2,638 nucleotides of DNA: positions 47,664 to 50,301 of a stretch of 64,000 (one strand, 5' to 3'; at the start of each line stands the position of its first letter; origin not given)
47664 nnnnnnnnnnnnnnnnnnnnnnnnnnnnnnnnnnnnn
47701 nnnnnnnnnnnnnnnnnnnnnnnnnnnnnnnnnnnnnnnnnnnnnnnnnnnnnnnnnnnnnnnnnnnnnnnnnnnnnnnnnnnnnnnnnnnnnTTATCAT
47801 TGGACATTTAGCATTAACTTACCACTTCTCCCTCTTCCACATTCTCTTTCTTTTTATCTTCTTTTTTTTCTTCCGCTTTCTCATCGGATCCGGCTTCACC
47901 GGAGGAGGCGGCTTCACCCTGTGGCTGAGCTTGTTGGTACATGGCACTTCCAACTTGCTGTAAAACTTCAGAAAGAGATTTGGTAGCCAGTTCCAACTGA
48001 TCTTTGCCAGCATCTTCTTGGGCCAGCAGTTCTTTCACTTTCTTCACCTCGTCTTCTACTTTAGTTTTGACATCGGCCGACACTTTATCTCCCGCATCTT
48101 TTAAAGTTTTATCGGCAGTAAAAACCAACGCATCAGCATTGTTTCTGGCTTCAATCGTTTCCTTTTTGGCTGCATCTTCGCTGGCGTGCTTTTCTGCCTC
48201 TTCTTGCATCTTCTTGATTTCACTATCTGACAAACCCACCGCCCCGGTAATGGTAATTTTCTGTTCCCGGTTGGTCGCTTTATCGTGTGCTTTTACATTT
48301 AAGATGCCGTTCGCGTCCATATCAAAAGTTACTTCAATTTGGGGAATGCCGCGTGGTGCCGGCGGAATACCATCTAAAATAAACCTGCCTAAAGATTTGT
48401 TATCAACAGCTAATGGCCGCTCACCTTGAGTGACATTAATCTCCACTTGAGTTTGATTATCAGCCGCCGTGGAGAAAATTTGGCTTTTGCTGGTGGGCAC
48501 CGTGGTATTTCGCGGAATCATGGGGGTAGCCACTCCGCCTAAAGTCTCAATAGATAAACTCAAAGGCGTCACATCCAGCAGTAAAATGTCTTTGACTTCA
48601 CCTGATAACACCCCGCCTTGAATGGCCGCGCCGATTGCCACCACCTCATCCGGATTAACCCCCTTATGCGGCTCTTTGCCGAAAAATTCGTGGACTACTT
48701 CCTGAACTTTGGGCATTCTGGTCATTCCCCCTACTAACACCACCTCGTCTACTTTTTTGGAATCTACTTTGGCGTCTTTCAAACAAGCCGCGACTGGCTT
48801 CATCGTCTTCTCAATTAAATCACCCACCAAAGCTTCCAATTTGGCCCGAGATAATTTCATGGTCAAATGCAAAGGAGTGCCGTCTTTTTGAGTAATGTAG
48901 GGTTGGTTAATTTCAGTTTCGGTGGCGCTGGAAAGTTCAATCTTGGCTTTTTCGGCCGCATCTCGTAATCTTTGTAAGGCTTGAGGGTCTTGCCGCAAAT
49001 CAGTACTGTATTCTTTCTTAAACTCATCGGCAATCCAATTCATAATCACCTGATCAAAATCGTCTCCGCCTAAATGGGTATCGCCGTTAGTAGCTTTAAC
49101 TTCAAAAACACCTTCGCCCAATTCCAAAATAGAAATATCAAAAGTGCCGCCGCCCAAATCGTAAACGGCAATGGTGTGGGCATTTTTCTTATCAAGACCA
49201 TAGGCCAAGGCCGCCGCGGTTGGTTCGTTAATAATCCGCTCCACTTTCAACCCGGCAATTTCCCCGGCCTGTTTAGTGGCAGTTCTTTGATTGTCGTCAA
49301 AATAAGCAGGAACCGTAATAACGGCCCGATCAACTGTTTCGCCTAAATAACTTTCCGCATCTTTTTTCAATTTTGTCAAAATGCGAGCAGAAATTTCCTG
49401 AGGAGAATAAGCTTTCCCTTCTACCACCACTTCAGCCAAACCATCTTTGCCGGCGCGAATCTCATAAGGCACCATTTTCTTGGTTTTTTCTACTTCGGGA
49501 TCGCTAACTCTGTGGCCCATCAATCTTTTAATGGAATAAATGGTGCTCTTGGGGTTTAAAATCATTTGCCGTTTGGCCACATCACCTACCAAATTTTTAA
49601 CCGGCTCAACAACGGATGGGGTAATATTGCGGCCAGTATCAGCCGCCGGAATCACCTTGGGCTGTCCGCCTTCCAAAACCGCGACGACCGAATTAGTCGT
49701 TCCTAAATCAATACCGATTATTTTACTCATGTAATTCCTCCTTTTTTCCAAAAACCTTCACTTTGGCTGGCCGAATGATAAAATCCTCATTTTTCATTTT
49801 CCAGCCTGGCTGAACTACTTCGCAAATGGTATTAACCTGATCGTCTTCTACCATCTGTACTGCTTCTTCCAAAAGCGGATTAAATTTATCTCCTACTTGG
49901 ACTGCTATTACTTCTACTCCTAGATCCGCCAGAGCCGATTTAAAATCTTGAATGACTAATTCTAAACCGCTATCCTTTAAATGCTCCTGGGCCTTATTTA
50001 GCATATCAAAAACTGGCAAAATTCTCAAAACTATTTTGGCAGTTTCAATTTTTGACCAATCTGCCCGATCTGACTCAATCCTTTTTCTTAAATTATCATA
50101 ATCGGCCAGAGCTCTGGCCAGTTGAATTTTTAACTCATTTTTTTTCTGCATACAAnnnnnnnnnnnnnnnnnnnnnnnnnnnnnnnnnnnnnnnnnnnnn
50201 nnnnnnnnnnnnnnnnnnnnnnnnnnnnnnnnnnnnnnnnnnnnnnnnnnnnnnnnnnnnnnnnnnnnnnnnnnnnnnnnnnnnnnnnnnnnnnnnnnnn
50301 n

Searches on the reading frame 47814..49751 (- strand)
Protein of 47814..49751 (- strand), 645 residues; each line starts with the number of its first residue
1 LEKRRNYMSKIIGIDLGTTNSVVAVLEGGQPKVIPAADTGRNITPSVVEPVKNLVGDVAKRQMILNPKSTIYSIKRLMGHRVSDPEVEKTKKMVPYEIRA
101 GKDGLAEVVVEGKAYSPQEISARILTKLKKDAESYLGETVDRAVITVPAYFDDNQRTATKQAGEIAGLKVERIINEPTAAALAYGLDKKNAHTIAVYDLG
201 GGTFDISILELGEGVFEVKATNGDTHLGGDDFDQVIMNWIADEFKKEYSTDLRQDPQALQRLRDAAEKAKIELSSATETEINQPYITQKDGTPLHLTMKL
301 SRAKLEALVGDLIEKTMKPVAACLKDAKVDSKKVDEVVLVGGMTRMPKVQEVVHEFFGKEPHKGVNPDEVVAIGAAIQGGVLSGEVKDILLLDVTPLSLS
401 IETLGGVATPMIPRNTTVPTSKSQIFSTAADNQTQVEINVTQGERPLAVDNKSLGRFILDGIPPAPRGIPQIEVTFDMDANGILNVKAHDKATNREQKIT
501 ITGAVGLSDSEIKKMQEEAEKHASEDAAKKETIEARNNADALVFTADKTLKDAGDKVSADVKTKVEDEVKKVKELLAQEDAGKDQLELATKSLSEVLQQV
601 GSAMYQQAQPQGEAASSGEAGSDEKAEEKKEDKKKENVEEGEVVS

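Call 17: search_protein_families(library=pfam, proteins=[window:47814-49751:-], max_evalue=0.001)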
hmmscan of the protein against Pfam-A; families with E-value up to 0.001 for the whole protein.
window:47814-49751:- (645 aa): 2 families
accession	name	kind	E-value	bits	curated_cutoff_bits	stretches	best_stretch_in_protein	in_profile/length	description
PF00012.26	HSP70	-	6.6e-250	830.9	20.6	1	11-606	1-599/599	Hsp70 protein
PF06723.19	MreB_Mbl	-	5.5e-18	65.3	27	1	121-376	74-316/327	MreB/Mbl protein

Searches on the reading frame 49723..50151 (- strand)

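Call 17: search_protein_families(library=pfam, proteins=[window:49723-50151:-], max_evalue=0.001)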
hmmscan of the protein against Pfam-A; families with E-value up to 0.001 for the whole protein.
window:49723-50151:- (142 aa): 1 family
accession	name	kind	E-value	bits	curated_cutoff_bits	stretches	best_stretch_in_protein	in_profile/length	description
PF01025.24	GrpE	-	1.6e-27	96.6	25.8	1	3-133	26-163/165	GrpE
